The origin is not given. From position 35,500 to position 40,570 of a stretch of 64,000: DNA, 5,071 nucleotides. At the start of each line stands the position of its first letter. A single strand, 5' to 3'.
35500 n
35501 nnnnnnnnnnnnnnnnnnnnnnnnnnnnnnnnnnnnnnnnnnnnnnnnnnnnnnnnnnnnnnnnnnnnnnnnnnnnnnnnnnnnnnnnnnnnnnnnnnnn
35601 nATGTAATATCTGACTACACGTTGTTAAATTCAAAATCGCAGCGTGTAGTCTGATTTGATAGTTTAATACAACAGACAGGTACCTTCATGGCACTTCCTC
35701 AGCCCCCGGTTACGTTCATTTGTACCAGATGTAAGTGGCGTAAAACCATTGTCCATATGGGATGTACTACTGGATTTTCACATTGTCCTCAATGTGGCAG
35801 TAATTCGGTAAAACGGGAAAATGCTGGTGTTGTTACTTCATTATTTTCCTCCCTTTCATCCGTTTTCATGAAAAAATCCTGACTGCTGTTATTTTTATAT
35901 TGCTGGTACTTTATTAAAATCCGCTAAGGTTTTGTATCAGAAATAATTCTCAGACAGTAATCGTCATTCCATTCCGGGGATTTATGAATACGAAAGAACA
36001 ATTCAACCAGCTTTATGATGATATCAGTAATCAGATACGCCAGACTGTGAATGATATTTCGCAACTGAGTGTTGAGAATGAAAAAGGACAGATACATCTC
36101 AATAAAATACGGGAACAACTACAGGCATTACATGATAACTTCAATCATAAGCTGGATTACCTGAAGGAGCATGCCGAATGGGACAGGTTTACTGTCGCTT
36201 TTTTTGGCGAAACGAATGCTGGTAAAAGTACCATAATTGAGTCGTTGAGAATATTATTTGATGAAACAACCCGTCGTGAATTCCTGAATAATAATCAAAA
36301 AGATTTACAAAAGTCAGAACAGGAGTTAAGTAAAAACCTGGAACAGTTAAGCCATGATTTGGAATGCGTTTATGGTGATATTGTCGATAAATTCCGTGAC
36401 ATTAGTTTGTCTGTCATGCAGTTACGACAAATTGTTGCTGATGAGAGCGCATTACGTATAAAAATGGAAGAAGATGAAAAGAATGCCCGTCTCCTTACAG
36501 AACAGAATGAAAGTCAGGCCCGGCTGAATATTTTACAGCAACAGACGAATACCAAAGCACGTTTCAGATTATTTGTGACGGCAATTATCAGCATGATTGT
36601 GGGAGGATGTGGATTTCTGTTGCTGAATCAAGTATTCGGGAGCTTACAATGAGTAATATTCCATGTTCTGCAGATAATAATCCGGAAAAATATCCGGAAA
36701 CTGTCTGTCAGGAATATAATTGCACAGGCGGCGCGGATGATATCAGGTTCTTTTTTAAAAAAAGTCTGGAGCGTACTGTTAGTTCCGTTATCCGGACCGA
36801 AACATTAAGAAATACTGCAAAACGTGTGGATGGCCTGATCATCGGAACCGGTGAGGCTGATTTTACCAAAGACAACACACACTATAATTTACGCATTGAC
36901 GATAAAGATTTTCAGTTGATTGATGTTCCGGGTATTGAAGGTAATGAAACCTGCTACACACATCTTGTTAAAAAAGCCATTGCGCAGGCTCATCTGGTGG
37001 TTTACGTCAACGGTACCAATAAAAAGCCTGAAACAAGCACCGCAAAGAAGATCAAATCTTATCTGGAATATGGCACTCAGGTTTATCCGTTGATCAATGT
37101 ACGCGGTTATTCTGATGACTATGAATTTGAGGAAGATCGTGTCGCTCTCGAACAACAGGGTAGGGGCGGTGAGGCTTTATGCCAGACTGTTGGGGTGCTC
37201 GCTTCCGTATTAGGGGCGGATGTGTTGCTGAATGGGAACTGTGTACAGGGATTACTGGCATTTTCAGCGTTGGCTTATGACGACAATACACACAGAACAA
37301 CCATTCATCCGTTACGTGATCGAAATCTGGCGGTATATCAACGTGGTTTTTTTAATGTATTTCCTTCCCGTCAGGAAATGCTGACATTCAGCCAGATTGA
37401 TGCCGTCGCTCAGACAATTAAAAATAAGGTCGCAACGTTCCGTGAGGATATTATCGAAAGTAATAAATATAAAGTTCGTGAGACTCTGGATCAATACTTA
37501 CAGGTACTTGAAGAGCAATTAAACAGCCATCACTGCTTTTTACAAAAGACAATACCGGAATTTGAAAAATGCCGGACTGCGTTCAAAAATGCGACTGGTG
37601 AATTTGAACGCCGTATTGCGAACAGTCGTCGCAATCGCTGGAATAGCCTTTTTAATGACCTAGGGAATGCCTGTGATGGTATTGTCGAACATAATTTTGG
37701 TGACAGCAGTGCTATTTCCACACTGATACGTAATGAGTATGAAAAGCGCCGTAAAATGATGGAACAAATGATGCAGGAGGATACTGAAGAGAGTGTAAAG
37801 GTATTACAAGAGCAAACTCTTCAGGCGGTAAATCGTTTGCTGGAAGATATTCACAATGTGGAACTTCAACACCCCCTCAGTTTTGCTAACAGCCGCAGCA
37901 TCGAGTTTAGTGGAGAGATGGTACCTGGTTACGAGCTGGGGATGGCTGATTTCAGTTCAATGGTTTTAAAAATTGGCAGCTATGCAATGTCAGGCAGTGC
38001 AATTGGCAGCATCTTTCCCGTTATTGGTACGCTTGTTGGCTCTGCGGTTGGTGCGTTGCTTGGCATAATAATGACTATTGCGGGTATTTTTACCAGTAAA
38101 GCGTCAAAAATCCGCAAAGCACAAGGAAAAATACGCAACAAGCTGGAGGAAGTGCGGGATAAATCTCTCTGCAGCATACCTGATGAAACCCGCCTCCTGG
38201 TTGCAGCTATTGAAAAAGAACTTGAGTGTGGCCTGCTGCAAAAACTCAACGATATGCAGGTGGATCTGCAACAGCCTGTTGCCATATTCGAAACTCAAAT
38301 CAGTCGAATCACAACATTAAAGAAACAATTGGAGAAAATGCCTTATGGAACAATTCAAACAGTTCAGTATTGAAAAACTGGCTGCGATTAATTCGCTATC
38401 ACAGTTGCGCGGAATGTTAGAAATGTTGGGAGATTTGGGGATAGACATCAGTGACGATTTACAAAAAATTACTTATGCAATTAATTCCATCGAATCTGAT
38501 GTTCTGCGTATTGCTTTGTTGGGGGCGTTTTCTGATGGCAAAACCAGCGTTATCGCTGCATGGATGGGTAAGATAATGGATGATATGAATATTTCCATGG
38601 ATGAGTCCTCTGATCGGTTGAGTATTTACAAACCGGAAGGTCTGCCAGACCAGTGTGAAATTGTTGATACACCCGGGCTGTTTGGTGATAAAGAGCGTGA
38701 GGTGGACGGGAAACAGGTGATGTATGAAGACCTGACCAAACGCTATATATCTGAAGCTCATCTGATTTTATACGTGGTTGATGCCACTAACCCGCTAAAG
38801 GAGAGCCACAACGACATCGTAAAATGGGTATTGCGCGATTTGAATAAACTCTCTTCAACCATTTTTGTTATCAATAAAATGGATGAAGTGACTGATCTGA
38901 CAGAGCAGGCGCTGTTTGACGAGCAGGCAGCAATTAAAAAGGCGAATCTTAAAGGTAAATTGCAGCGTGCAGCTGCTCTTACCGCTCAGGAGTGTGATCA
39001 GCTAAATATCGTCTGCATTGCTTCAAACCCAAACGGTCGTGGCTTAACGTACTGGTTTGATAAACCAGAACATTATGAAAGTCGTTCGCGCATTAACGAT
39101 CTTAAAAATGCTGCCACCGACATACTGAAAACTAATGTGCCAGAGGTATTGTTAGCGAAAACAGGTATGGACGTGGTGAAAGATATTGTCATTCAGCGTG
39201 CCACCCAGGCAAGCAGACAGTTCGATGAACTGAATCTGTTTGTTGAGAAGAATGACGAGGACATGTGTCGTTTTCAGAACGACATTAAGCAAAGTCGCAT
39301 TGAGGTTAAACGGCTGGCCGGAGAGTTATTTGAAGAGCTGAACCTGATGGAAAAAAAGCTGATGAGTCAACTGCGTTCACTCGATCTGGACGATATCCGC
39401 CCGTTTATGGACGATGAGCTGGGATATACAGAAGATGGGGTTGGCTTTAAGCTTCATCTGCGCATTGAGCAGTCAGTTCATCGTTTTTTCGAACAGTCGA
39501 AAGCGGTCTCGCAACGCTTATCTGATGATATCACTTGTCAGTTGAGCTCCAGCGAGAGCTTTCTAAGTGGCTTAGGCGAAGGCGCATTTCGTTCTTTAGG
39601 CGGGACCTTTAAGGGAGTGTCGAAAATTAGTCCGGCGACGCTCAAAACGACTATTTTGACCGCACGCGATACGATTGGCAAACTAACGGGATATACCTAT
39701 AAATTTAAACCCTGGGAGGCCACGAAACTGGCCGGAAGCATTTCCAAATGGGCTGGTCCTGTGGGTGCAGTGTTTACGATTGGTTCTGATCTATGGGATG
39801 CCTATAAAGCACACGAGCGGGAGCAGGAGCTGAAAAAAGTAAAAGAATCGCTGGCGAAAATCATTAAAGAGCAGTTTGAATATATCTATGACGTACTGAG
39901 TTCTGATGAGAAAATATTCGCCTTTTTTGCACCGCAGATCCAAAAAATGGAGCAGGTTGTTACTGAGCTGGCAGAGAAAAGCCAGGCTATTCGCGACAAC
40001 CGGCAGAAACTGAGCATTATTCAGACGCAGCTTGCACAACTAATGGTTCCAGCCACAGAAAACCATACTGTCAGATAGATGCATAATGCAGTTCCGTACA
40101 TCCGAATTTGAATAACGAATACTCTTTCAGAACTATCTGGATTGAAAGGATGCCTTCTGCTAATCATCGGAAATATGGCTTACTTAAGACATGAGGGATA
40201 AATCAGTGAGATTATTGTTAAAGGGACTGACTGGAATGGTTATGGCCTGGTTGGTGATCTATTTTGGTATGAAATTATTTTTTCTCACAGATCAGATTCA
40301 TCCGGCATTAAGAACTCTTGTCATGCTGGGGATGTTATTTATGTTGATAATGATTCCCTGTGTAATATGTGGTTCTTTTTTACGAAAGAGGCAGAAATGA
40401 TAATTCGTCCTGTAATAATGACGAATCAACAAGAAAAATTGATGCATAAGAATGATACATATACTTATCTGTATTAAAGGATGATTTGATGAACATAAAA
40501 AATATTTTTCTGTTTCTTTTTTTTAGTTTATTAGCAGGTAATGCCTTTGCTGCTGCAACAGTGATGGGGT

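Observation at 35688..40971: Co-directional block: Zn-ribbon gene + three dynamin-like GTPase genes + small membrane and secreted genes, 3 kb from the island integrase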

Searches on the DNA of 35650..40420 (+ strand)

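Call 23: search_dna_similar(query=window:35650-40420:+, collection=ecoli_genomes, mode=near, max_rows=40, rows=spread)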
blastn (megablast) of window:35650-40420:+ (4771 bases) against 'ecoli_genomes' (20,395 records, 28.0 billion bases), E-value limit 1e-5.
Records with a match: 90; places in all: 95; records where one place covers at least 80% of the query: 1.
Genomes with a match: 90 of 5426; with a place that covers at least 80% of the query: 1. Places per genome that has any: lowest 1, median 1, highest 3. On chromosomes: 95 places; on plasmids: 0.
Best place of each record, by identity: >=99% 1; 95-99% 8; 90-95% 15; 80-90% 65; 60-80% 1.
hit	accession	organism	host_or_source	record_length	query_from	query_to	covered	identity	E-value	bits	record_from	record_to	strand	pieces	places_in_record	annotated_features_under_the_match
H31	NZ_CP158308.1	Escherichia coli strain CM2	Chicken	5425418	1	4771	100%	100.0%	0e+0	8805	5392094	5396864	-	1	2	leoA: toxin secretory dynamin-like GTPase LeoA | hypothetical protein (x2)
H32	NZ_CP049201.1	Escherichia coli strain PapRG-04-4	Papio papio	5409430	1122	4706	75%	89.6%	0e+0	4554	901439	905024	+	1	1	leoA: toxin secretory dynamin-like GTPase LeoA | leoB: dynamin-like protein LeoB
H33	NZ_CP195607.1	Escherichia coli strain A27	cattle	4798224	1122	4706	75%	89.6%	0e+0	4554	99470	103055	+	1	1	leoA: toxin secretory dynamin-like GTPase LeoA | leoB: dynamin-like protein LeoB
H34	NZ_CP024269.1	Escherichia coli strain F8111-1SC3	missing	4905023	1128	4706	75%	89.7%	0e+0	4571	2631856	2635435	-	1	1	leoA: toxin secretory dynamin-like GTPase LeoA | leoB: dynamin-like protein LeoB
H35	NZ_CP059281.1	Escherichia coli strain C9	water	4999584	1128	4706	75%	89.7%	0e+0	4571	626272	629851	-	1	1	leoA: toxin secretory dynamin-like GTPase LeoA | leoB: dynamin-like protein LeoB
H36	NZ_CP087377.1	Escherichia coli strain RIVM_C019217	Homo sapiens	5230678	1128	4706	75%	89.7%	0e+0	4571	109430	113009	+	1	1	leoA: toxin secretory dynamin-like GTPase LeoA | leoB: dynamin-like protein LeoB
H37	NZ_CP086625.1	Escherichia coli strain RIVM_C037166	Homo sapiens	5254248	1128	4706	75%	89.7%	0e+0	4571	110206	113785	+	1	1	leoA: toxin secretory dynamin-like GTPase LeoA | leoB: dynamin-like protein LeoB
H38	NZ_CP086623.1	Escherichia coli strain RIVM_C037794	Homo sapiens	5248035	1128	4706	75%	89.7%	0e+0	4571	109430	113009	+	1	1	leoA: toxin secretory dynamin-like GTPase LeoA | leoB: dynamin-like protein LeoB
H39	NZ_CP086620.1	Escherichia coli strain RIVM_C039205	Homo sapiens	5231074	1128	4706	75%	89.7%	0e+0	4571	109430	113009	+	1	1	leoA: toxin secretory dynamin-like GTPase LeoA | leoB: dynamin-like protein LeoB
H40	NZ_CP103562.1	Escherichia coli O25b:H4-ST131 strain 751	Homo sapiens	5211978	1128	4706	75%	89.7%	0e+0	4571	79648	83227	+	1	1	leoA: toxin secretory dynamin-like GTPase LeoA | leoB: dynamin-like protein LeoB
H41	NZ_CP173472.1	Escherichia coli strain 98224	Homo sapiens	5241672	1128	4706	75%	89.7%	0e+0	4571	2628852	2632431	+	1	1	leoA: toxin secretory dynamin-like GTPase LeoA | leoB: dynamin-like protein LeoB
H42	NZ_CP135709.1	Escherichia coli strain TUM1857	missing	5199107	1128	4706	75%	89.7%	0e+0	4571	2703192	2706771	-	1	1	leoA: toxin secretory dynamin-like GTPase LeoA | leoB: dynamin-like protein LeoB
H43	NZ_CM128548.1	Escherichia coli strain MMC-J-0078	Homo sapiens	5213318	1128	4706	75%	89.7%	0e+0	4571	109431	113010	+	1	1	leoA: toxin secretory dynamin-like GTPase LeoA | leoB: dynamin-like protein LeoB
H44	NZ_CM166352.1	Escherichia coli strain CH4784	Homo sapiens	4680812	1128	4706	75%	89.7%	0e+0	4571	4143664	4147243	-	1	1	leoA: toxin secretory dynamin-like GTPase LeoA | leoB: dynamin-like protein LeoB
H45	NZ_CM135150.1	Escherichia coli strain 54214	Homo sapiens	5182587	1128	4706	75%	89.7%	0e+0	4571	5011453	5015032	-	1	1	leoA: toxin secretory dynamin-like GTPase LeoA | leoB: dynamin-like protein LeoB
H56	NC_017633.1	Escherichia coli ETEC H10407 strain ETEC H10407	-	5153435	1128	4706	75%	89.7%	0e+0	4560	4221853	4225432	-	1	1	leoA: toxin secretory dynamin-like GTPase LeoA | leoB: dynamin-like protein LeoB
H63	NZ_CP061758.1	Escherichia coli O68:H12 strain 97.3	Bos taurus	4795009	2440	4302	39%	74.2%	0e+0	754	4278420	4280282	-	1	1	LeoA/HP0731 family dynamin-like GTPase | hypothetical protein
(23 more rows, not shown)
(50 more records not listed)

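Call 24: get_annotated_region(hit=H63, flank=7000)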
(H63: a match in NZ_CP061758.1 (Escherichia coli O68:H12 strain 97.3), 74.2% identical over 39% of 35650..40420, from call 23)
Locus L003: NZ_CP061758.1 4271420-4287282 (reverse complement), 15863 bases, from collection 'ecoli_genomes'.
description: Escherichia coli O68:H12 strain 97.3 chromosome, complete genome
organism: Escherichia coli O68:H12 strain 97.3 (NCBI taxid 2773706)
replicon: chromosome; assembly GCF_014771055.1
host: Bos taurus; source: non-specified beef samples; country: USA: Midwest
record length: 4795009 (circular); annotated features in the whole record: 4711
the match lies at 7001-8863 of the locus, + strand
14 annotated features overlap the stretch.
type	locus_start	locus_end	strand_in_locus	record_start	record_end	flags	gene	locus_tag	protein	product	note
CDS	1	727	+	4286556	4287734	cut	-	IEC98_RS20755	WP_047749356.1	tyrosine-type recombinase/integrase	-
CDS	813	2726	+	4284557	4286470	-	-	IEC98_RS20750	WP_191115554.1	DUF927 domain-containing protein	-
CDS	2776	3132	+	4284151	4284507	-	-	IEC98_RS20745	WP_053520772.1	Arm DNA-binding domain-containing protein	-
CDS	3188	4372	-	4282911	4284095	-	-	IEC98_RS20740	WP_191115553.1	site-specific integrase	-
CDS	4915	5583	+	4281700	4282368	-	-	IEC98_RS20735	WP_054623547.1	hypothetical protein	-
CDS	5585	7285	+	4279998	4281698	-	-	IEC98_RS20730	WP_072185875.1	hypothetical protein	-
CDS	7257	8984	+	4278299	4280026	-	-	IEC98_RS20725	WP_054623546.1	LeoA/HP0731 family dynamin-like GTPase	-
tRNA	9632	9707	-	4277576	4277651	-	-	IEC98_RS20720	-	tRNA-Phe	-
CDS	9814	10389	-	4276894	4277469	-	dicD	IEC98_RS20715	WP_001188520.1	transcriptional regulator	-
CDS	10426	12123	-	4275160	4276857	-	dsbD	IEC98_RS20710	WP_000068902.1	protein-disulfide reductase DsbD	-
CDS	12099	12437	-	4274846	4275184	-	cutA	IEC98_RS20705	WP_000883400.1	divalent cation tolerance protein CutA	-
CDS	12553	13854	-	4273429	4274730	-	dcuA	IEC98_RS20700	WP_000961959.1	anaerobic C4-dicarboxylate transporter DcuA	-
CDS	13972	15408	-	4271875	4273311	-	aspA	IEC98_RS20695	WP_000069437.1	aspartate ammonia-lyase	-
CDS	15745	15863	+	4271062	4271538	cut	fxsA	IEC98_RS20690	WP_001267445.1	FxsA family protein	-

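Call 87: get_annotated_region(hit=H56, flank=2500)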
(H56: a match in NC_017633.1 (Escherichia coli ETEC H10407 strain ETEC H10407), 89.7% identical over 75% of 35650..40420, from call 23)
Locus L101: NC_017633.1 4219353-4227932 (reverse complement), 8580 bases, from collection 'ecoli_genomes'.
description: Escherichia coli ETEC H10407, complete sequence
organism: Escherichia coli ETEC H10407 strain ETEC H10407 (NCBI taxid 316401)
replicon: chromosome; assembly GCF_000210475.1
host: -; source: -; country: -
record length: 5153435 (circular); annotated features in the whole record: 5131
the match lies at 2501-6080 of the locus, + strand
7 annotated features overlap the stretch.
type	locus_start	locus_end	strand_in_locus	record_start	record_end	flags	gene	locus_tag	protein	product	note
CDS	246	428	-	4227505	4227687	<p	-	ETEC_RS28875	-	integrase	incomplete; partial in the middle of a contig; missing N-terminus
CDS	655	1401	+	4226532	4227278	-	tia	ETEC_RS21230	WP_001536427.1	invasion outer membrane protein Tia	-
CDS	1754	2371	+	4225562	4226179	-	leoC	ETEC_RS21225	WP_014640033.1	dynamin-like protein LeoC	-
CDS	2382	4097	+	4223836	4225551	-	leoB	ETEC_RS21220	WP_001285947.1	dynamin-like protein LeoB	-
CDS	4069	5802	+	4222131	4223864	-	leoA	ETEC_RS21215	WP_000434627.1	toxin secretory dynamin-like GTPase LeoA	-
CDS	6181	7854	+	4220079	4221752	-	-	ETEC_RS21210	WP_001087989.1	phosphoethanolamine transferase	-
CDS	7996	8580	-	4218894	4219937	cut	-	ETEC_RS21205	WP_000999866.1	tetratricopeptide repeat protein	-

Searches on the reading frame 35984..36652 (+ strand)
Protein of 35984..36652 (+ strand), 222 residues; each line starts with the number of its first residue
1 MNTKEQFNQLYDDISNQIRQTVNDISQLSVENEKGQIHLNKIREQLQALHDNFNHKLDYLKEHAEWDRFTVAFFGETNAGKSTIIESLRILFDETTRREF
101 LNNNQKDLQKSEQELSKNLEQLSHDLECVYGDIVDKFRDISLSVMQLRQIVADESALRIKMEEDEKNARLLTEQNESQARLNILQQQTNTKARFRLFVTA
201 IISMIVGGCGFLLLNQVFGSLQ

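Call 3: search_protein_families(proteins=[window:35984-36652:+], library=padloc, max_evalue=0.01)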
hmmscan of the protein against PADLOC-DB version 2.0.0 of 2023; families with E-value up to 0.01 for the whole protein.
window:35984-36652:+ (222 aa): 10 families
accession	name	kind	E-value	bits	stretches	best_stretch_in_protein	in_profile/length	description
PDLC03843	LeoC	-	4.4e-71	237.3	1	1-214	1-203/207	-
PDLC03841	LeoBC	-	2.4e-21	74.5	1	6-89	13-98/601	-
PDLC03839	LeoA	-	2e-07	28.5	1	33-118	14-96/559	-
PDLC02979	AriA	-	2e-06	25.9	1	67-177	22-105/373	-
PDLC00073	GajA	-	9e-06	22.9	1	73-127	28-82/589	AAA ATPase domain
PDLC00091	GajA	-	5e-05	20.3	1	74-127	30-82/627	AAA ATPase domain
PDLC02208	Ppl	-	0.00072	15.8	1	63-131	279-343/894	-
PDLC00075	GajA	-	0.00079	16.1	1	73-161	27-118/536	AAA ATPase domain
PDLC04135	mad3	-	0.0016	16.1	1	71-127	25-83/374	mads_3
PDLC03924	MkoC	-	0.0021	14.2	1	14-201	426-600/1136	-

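Call 4: search_protein_families(proteins=[window:35984-36652:+], library=ncbifam, max_evalue=0.01)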
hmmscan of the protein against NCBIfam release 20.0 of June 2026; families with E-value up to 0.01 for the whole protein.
window:35984-36652:+ (222 aa): 6 families
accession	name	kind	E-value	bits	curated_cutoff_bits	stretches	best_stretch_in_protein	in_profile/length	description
TIGR03156.1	GTP_HflX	equivalog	0.0009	18.2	216.75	1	38-88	162-209/351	GTPase HflX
NF049994.1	slr1306_fam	domain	0.0012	17.6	490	1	14-122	66-167/470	slr1306 family protein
TIGR03918.1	GTP_HydF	equivalog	0.0016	17.3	325.55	0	67-88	6-27/392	[FeFe] hydrogenase H-cluster maturation GTPase HydF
NF003661.0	PRK05291.1-3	equivalog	0.0019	17.6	380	1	32-88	179-236/448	tRNA uridine-5-carboxymethylaminomethyl(34) synthesis GTPase MnmE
TIGR03594.1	GTPase_EngA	equivalog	0.0027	16.8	306.7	1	22-88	135-195/432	ribosome biogenesis GTPase Der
TIGR03598.1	GTPase_YsxC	equivalog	0.0092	15.7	124.45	0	59-88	9-38/186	ribosome biogenesis GTP-binding protein YihA/YsxC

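Call 86: search_protein_families(proteins=[window:35984-36652:+], library=phrogs, max_evalue=0.01)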
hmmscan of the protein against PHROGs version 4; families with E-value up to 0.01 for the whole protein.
window:35984-36652:+ (222 aa): 1 family
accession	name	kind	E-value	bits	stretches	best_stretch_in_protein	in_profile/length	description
phrog_4747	-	unknown function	0.0041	17.2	0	72-98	26-52/610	-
